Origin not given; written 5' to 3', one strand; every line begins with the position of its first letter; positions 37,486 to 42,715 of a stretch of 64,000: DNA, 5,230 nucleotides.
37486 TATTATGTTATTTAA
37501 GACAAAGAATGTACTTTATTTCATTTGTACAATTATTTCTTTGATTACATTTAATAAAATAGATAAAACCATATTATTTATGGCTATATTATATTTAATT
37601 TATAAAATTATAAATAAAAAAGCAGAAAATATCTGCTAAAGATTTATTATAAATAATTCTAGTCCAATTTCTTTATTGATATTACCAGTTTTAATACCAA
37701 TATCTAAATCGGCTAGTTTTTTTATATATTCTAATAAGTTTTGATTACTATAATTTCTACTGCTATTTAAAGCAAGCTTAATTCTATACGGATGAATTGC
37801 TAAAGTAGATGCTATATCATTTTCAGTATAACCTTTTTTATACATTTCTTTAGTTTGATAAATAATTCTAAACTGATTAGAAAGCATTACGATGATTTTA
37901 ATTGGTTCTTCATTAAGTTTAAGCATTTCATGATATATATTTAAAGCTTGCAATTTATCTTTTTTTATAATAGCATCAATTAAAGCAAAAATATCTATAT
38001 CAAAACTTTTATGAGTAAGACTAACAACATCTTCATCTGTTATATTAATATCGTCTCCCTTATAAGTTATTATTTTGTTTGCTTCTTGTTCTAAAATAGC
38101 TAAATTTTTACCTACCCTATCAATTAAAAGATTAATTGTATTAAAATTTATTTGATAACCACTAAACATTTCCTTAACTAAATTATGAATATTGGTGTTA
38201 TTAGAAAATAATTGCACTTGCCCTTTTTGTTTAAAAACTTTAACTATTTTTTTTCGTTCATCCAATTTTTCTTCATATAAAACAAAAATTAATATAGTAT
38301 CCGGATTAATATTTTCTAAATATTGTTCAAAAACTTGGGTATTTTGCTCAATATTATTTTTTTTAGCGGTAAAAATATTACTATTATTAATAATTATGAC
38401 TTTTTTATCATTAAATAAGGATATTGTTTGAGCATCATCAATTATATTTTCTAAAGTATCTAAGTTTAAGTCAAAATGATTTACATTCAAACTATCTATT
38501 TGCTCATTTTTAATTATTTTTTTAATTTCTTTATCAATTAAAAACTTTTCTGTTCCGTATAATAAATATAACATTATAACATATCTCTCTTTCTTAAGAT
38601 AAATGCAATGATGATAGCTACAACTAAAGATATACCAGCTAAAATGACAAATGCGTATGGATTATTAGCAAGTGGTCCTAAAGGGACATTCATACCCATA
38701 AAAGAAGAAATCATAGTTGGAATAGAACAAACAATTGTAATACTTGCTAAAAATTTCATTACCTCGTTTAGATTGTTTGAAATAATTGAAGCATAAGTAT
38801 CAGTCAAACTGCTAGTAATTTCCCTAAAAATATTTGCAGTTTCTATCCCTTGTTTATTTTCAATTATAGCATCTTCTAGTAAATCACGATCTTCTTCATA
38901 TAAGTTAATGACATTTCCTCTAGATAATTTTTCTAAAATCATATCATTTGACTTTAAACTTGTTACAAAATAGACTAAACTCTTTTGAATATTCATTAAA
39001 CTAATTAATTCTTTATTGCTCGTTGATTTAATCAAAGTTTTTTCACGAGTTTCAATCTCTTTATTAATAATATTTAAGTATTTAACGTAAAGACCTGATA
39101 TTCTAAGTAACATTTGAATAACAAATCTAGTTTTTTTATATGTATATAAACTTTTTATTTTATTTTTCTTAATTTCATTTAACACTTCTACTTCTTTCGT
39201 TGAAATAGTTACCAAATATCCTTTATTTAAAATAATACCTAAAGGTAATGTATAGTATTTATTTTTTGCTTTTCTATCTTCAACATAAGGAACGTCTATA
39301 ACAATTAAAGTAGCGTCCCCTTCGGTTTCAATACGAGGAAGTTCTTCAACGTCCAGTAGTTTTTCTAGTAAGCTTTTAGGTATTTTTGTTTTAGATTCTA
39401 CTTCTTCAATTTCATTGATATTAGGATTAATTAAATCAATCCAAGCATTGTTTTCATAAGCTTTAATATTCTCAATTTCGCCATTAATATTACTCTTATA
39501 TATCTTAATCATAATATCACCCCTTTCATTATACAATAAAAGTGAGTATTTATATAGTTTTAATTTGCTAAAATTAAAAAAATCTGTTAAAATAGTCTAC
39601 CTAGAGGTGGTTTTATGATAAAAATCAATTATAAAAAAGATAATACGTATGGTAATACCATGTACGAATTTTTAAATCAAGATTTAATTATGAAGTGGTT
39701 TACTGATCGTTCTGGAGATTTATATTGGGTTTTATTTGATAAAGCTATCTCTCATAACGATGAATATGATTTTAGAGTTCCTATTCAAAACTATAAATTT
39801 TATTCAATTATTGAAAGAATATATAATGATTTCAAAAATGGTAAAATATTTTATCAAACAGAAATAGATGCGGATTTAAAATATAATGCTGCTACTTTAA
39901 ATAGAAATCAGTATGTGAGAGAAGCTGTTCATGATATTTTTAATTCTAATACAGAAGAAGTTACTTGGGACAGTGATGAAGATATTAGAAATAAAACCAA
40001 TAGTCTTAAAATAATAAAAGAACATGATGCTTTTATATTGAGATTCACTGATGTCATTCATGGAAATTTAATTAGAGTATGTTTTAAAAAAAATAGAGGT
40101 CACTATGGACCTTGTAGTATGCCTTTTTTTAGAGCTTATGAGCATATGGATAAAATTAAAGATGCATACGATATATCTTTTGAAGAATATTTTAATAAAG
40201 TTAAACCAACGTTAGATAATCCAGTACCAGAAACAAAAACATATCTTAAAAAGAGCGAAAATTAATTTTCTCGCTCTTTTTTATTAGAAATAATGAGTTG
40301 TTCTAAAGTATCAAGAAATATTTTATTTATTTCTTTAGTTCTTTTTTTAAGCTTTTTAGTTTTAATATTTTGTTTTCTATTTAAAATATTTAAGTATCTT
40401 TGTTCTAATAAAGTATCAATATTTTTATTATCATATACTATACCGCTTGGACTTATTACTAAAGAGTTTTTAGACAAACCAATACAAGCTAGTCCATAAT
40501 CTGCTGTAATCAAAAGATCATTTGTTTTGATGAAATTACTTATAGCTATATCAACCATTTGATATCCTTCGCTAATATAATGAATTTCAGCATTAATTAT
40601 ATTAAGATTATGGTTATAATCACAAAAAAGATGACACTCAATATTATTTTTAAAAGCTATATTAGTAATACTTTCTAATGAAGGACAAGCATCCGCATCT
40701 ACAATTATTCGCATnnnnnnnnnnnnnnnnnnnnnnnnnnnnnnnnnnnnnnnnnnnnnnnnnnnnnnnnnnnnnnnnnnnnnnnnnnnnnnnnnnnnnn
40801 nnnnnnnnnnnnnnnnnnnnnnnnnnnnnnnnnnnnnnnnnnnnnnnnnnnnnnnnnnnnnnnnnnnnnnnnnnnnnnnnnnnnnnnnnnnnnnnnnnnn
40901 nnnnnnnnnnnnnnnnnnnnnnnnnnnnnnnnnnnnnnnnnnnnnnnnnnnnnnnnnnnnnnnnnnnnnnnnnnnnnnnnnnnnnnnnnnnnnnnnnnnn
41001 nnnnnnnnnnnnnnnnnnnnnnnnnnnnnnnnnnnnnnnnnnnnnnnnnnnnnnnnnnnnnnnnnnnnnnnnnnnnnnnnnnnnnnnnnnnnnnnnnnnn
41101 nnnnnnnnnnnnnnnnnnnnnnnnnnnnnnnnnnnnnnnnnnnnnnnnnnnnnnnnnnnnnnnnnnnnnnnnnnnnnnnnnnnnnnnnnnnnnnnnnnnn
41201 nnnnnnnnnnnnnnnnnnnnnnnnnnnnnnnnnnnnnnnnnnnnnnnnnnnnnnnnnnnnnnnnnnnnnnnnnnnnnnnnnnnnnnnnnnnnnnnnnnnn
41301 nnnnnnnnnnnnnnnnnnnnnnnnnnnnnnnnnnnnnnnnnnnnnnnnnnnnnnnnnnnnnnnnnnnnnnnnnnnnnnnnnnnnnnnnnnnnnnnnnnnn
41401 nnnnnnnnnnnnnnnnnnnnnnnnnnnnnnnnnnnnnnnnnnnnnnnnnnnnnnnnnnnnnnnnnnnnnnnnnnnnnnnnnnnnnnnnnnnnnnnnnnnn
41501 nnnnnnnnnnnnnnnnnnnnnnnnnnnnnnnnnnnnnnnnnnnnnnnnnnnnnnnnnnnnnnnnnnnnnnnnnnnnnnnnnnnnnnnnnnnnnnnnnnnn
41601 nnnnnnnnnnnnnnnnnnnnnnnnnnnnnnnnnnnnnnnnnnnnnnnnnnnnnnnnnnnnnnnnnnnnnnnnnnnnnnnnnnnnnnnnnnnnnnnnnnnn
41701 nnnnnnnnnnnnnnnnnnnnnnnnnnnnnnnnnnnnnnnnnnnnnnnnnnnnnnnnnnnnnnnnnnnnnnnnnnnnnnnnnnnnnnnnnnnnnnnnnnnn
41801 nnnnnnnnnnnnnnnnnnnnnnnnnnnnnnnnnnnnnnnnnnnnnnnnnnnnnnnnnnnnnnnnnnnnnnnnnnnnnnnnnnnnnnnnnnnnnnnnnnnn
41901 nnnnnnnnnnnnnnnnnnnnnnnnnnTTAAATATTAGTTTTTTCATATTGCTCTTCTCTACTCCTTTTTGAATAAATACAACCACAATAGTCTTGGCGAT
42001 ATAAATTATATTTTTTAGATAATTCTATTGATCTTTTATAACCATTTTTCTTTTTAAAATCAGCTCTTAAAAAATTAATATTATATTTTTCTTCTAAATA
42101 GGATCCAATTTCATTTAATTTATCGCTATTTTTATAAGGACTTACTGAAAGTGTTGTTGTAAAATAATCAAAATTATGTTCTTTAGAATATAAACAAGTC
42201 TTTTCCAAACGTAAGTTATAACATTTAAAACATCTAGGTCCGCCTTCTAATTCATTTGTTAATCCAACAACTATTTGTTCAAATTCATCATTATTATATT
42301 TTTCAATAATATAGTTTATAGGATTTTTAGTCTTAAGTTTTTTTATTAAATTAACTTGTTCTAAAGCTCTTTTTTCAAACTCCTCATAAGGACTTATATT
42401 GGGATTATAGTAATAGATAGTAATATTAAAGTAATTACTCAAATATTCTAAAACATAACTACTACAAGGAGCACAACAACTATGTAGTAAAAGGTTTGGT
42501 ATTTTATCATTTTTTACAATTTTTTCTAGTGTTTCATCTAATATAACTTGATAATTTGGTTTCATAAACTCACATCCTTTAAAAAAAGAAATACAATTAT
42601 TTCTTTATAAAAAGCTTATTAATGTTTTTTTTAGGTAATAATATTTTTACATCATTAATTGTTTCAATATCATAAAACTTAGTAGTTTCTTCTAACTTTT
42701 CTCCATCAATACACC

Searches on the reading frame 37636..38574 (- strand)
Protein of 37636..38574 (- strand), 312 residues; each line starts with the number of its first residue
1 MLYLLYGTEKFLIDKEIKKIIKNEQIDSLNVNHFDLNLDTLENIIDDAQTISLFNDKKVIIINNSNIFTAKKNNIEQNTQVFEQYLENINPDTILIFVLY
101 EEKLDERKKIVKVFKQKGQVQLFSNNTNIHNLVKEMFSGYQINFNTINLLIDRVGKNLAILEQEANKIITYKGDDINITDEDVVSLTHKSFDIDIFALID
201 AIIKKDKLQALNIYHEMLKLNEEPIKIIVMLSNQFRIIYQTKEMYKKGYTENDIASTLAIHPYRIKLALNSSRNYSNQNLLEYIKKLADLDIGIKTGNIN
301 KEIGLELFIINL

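Call 31: search_protein_families(library=pfam, proteins=[window:37636-38574:-], max_evalue=0.001)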
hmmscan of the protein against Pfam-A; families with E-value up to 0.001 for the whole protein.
window:37636-38574:- (312 aa): 2 families
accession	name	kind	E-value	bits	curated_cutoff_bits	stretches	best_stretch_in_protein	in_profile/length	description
PF21694.2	DNA_pol3_delta_C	-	3.2e-44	150.2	27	1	194-311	3-120/121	DNA polymerase III delta subunit, C-terminal domain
PF06144.19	DNA_pol3_delta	-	1.8e-28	99.5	21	1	3-119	1-119/124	DNA polymerase III, delta subunit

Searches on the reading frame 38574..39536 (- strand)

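Call 45: search_protein_families(library=pfam, proteins=[window:38574-39536:-], max_evalue=0.001)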
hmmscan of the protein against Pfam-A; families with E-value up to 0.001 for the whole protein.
window:38574-39536:- (320 aa): 1 family
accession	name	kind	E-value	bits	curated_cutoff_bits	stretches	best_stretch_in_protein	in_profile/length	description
PF01544.23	CorA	-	9.2e-55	186.5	27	1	30-316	4-292/292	CorA-like Mg2+ transporter protein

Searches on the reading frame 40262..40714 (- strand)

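Call 45: search_protein_families(library=pfam, proteins=[window:40262-40714:-], max_evalue=0.001)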
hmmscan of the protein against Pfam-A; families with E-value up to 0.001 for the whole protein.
window:40262-40714:- (150 aa): 1 family
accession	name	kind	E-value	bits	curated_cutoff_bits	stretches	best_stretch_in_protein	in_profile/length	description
PF02639.20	DUF188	-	6.2e-26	91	24.3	1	16-141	2-128/130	Uncharacterized BCR, YaiI/YqxD family COG1671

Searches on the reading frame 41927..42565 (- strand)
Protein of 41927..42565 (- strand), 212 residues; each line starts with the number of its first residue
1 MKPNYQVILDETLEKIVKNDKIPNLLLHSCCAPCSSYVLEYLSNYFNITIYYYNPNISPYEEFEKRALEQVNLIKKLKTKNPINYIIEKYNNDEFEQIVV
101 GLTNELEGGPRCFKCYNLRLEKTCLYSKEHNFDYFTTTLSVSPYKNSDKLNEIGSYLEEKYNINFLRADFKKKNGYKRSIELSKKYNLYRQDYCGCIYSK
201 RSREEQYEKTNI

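Call 45: search_protein_families(library=pfam, proteins=[window:41927-42565:-], max_evalue=0.001)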
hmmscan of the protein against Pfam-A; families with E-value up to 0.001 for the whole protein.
window:41927-42565:- (212 aa): 1 family
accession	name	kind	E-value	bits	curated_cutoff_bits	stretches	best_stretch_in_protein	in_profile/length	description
PF02677.20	QueH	-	3.8e-68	229.5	23.5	1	25-201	1-174/175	Epoxyqueuosine reductase QueH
